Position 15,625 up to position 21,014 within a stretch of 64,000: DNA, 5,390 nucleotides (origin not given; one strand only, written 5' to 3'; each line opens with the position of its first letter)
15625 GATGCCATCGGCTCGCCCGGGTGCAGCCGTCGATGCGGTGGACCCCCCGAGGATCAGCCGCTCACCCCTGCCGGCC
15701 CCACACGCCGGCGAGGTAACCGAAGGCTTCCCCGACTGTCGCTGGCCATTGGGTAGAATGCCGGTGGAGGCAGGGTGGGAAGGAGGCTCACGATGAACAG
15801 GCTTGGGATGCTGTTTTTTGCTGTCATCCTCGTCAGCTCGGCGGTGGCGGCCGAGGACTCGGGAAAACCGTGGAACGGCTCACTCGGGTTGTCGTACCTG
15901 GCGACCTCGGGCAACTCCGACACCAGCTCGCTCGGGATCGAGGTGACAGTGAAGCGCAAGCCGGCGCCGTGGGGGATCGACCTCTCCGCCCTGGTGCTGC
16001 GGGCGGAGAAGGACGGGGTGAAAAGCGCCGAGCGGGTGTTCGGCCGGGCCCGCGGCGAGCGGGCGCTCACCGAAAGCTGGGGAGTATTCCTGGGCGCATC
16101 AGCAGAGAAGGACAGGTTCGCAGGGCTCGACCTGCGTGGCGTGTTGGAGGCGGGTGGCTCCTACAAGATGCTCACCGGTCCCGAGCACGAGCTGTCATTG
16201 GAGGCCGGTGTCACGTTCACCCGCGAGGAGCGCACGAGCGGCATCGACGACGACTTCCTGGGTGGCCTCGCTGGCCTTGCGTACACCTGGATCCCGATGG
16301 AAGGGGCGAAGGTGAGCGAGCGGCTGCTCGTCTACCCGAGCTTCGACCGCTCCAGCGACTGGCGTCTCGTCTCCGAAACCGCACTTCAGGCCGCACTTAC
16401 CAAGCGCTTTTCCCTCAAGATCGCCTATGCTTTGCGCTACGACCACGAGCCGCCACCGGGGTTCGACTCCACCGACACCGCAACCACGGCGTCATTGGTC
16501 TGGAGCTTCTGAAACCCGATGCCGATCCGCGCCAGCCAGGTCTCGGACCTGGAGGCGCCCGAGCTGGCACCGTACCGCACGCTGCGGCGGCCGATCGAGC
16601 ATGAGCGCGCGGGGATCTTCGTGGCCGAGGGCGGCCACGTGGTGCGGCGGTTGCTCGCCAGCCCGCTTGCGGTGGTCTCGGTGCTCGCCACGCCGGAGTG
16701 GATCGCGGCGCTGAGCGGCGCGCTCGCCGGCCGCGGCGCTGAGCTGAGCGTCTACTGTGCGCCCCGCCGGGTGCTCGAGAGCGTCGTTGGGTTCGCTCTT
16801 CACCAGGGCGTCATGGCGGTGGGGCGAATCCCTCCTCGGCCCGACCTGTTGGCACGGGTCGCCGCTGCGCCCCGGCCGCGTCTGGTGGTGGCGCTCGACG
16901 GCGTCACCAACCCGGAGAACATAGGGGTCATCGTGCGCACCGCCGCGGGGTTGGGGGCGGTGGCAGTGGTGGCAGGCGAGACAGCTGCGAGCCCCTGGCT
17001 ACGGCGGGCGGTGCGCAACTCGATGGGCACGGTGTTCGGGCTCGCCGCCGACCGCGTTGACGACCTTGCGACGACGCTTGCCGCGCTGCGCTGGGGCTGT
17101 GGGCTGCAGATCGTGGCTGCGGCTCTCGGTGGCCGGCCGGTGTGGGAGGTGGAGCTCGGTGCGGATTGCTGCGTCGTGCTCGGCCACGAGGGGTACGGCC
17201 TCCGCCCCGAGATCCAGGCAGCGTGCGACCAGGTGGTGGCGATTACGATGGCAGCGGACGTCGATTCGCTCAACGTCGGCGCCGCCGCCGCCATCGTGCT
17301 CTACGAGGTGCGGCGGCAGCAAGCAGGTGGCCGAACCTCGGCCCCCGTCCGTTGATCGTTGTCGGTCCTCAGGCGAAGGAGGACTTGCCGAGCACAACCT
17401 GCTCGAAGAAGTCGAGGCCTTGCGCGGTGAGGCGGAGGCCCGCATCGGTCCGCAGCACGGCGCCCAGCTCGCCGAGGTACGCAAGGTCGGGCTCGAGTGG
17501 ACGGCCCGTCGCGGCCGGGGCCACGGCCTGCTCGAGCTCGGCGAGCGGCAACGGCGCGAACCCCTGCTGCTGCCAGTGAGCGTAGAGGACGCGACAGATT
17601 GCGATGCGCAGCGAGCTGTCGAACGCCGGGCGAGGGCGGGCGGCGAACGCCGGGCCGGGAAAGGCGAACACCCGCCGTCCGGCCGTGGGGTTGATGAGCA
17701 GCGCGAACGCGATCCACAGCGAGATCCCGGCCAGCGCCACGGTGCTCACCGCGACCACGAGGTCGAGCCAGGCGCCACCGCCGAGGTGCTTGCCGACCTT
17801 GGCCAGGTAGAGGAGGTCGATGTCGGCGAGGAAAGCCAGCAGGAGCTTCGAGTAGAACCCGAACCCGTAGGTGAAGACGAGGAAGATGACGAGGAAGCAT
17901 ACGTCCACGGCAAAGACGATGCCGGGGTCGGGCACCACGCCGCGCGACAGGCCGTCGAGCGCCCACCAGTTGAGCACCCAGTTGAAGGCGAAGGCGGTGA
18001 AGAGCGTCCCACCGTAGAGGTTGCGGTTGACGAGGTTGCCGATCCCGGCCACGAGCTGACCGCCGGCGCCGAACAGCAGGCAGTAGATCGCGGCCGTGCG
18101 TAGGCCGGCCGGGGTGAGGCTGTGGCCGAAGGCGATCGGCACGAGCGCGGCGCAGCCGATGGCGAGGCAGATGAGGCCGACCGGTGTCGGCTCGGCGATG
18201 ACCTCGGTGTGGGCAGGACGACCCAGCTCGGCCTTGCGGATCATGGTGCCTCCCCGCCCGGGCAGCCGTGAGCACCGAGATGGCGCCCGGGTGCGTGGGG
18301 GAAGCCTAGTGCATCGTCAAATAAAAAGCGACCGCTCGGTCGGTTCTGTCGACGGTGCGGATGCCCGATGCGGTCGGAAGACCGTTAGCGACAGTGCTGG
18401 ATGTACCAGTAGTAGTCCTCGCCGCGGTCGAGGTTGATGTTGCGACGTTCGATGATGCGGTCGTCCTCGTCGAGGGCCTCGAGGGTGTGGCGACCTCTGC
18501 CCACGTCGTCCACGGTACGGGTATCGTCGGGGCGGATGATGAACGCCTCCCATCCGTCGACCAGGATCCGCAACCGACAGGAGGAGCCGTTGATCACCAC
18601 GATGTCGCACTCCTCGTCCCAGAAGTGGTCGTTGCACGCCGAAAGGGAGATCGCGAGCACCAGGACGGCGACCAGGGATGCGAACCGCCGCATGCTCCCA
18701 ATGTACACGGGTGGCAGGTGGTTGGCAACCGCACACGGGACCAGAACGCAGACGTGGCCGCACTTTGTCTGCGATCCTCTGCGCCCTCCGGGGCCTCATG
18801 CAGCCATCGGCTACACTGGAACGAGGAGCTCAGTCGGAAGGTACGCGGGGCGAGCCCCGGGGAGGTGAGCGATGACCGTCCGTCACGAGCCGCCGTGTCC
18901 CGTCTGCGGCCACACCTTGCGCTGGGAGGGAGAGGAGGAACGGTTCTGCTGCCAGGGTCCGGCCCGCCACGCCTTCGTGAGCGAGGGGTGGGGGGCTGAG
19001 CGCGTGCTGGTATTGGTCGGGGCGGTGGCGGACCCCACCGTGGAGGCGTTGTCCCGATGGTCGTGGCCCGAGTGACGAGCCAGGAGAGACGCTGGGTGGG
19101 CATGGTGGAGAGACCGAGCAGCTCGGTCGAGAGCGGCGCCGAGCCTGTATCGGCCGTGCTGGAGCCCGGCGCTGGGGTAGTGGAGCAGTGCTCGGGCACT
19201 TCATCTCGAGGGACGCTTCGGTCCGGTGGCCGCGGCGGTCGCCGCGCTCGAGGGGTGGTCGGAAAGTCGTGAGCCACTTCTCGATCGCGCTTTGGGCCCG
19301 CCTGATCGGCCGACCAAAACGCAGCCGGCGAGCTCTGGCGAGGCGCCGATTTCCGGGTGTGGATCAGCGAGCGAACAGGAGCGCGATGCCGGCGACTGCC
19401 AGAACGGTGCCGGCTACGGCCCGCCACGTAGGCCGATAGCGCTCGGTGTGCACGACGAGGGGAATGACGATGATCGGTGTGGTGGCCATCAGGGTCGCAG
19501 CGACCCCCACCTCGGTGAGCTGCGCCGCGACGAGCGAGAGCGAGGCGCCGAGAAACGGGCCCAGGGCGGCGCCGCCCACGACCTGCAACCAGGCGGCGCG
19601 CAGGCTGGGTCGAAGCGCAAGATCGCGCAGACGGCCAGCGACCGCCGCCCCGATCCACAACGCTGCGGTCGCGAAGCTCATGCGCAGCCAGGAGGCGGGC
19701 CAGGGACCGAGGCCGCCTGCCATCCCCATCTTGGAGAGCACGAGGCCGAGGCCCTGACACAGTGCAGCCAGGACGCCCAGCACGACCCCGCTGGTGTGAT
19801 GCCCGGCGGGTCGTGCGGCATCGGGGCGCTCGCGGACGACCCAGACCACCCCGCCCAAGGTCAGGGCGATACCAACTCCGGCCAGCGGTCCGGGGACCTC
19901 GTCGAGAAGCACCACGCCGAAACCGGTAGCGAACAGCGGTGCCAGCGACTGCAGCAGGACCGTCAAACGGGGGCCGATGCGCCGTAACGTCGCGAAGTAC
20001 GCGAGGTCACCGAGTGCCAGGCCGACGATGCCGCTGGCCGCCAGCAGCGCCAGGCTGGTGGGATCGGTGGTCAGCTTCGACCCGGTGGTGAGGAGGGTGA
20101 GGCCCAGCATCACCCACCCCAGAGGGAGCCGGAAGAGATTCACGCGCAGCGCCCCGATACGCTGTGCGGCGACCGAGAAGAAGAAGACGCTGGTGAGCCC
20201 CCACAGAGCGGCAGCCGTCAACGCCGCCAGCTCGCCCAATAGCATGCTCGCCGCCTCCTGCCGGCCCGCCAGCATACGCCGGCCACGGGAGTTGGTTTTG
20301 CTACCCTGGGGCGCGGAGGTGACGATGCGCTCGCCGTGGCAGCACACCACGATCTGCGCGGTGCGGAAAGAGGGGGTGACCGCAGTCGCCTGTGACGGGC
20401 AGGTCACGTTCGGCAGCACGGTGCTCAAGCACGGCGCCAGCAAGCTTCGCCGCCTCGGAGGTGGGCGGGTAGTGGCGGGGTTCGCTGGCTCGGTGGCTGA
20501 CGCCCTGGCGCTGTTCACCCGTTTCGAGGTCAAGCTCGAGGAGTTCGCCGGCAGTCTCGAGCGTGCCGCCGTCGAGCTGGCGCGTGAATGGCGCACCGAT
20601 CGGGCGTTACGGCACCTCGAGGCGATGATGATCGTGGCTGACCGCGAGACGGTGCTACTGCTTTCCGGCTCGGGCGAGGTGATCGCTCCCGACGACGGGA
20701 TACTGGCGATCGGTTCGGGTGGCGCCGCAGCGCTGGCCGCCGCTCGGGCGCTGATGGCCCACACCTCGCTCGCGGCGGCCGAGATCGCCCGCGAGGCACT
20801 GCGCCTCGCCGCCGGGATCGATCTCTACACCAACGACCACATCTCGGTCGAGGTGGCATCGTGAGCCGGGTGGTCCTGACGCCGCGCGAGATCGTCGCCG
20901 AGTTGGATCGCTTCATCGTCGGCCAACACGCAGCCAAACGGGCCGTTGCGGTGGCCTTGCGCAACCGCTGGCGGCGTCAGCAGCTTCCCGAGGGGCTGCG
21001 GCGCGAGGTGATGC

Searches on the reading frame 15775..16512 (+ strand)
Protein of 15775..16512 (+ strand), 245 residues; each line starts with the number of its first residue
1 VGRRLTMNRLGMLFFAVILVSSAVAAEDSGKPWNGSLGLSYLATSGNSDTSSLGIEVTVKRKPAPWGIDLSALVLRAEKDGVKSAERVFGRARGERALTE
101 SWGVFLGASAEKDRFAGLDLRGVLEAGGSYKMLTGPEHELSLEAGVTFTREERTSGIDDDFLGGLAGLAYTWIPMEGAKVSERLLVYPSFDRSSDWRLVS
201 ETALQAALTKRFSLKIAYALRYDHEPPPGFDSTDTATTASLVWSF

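Call 8: search_protein_families(library=pfam, proteins=[window:15775-16512:+], max_evalue=0.0001)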
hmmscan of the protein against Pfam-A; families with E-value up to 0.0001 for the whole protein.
window:15775-16512:+ (245 aa): 1 family
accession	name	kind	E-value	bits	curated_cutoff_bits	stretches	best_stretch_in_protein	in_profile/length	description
PF04338.18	DUF481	-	8.2e-51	173.5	21.1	1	39-245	3-210/210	Protein of unknown function, DUF481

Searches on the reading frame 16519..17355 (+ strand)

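Call 8: search_protein_families(library=pfam, proteins=[window:16519-17355:+], max_evalue=0.0001)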
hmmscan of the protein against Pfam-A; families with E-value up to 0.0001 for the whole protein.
window:16519-17355:+ (278 aa): 1 family
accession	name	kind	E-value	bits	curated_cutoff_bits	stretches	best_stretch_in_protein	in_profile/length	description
PF00588.24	SpoU_methylase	-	4.7e-32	111.5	29.7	1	122-262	2-142/142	SpoU rRNA Methylase family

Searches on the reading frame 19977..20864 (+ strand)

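Call 8: search_protein_families(library=pfam, proteins=[window:19977-20864:+], max_evalue=0.0001)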
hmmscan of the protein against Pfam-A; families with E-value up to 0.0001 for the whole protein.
window:19977-20864:+ (295 aa): 1 family
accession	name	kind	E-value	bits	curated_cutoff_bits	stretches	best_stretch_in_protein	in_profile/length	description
PF00227.31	Proteasome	-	6.4e-23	81.8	22.4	1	124-293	5-188/189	Proteasome subunit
